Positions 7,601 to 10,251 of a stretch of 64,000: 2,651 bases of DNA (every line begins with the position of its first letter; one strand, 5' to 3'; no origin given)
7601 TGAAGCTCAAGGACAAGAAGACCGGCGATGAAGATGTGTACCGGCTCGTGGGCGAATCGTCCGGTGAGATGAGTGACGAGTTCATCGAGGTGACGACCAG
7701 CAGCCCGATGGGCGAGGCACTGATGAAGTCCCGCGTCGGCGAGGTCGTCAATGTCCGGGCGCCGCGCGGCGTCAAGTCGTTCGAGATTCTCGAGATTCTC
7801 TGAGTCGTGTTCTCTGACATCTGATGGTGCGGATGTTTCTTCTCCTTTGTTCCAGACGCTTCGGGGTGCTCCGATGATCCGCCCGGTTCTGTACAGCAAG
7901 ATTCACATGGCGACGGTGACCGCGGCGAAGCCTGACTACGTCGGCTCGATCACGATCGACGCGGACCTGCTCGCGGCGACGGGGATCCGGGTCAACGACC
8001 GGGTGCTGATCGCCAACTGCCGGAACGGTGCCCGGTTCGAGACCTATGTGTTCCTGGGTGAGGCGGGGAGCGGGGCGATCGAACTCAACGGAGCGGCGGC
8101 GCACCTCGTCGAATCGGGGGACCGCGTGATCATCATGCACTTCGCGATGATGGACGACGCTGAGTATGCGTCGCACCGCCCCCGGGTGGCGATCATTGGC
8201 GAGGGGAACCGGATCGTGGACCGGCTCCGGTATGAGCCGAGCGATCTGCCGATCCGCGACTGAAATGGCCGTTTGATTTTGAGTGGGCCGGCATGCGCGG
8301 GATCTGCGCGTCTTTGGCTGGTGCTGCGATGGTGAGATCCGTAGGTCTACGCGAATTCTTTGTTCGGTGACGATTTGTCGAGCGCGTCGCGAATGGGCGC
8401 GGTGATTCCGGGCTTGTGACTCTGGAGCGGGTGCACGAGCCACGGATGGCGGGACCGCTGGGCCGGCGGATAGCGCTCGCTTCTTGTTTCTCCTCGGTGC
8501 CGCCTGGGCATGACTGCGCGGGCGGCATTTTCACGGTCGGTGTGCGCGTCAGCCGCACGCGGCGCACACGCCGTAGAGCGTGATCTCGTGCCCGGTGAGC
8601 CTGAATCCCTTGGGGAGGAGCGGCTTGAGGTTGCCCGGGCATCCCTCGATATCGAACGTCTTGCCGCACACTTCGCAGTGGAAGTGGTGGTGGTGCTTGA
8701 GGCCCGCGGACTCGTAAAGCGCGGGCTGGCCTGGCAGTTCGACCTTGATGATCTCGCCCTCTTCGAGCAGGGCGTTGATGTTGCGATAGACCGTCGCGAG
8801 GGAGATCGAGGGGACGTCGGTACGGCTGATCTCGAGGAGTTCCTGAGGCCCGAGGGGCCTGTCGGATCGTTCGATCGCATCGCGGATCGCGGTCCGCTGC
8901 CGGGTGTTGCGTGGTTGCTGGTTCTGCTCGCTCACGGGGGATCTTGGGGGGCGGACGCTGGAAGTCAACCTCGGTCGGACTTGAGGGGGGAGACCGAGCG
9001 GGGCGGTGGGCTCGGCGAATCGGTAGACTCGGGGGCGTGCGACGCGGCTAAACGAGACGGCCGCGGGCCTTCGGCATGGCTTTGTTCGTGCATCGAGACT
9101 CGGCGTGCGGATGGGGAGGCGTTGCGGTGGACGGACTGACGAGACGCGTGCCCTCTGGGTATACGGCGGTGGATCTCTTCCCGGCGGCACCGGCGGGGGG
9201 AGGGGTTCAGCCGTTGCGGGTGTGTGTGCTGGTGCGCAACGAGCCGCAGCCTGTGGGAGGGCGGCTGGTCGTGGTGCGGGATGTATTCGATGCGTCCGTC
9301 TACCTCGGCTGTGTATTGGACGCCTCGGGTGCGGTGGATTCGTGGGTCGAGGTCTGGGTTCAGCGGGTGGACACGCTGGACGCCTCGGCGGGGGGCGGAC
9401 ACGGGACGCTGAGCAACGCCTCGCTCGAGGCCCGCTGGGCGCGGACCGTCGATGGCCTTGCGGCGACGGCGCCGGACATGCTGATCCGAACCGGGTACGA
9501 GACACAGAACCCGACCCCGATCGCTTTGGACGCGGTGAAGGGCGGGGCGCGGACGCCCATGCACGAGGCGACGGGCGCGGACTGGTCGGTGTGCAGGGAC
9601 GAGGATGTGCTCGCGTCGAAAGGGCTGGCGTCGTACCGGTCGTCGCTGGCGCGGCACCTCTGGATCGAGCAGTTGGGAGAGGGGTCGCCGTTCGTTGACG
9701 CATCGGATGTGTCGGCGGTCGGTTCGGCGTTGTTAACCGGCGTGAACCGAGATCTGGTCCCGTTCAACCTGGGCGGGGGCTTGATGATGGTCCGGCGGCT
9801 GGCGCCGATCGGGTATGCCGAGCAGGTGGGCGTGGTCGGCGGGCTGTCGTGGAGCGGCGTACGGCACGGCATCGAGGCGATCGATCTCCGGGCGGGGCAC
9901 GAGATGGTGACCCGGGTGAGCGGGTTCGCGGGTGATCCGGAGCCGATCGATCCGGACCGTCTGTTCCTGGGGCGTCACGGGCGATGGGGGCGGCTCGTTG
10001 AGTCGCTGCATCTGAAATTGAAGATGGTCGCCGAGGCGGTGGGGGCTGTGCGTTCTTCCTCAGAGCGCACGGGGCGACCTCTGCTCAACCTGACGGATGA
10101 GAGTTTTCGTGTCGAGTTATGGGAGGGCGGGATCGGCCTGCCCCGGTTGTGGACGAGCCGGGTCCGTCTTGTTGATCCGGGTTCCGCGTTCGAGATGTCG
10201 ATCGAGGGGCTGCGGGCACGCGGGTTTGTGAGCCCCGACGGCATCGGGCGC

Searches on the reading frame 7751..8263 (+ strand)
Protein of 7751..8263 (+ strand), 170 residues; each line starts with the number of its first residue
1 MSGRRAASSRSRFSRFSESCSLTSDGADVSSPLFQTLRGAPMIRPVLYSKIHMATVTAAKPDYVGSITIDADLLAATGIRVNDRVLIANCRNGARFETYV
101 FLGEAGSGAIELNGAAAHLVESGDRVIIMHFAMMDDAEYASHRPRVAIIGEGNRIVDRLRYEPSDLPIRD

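Call 60: search_protein_families(library=pfam, proteins=[window:7751-8263:+], max_evalue=1)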
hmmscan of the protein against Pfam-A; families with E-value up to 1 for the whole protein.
window:7751-8263:+ (170 aa): 2 families
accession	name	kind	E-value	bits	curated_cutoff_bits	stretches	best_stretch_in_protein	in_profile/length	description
PF02261.22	Asp_decarbox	-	5e-42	142.9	25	1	42-155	1-114/115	Aspartate decarboxylase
PF08240.17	ADH_N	-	0.16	12.7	23.5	1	76-134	11-66/104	Alcohol dehydrogenase GroES-like domain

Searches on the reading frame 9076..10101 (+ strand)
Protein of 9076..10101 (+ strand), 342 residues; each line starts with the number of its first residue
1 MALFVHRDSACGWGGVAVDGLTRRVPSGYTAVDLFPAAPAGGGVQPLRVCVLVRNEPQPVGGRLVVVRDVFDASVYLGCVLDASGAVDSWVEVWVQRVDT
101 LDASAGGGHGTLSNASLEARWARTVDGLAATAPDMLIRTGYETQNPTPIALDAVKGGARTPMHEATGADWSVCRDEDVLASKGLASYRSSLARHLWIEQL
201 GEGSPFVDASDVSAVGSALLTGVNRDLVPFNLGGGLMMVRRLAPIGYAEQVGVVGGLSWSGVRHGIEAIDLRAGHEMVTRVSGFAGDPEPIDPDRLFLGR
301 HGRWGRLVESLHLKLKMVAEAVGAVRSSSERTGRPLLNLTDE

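Call 66: search_protein_families(library=pfam, proteins=[window:9076-10101:+], max_evalue=10)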
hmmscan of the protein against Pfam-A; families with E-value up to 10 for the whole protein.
window:9076-10101:+ (342 aa): 2 families
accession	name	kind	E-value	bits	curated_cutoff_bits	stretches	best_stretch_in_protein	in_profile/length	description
PF01497.23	Peripla_BP_2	-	0.17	11.7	27.5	1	80-142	11-68/235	Periplasmic binding protein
PF14134.11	DUF4301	-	0.51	9.5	27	1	45-68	369-392/507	Domain of unknown function (DUF4301)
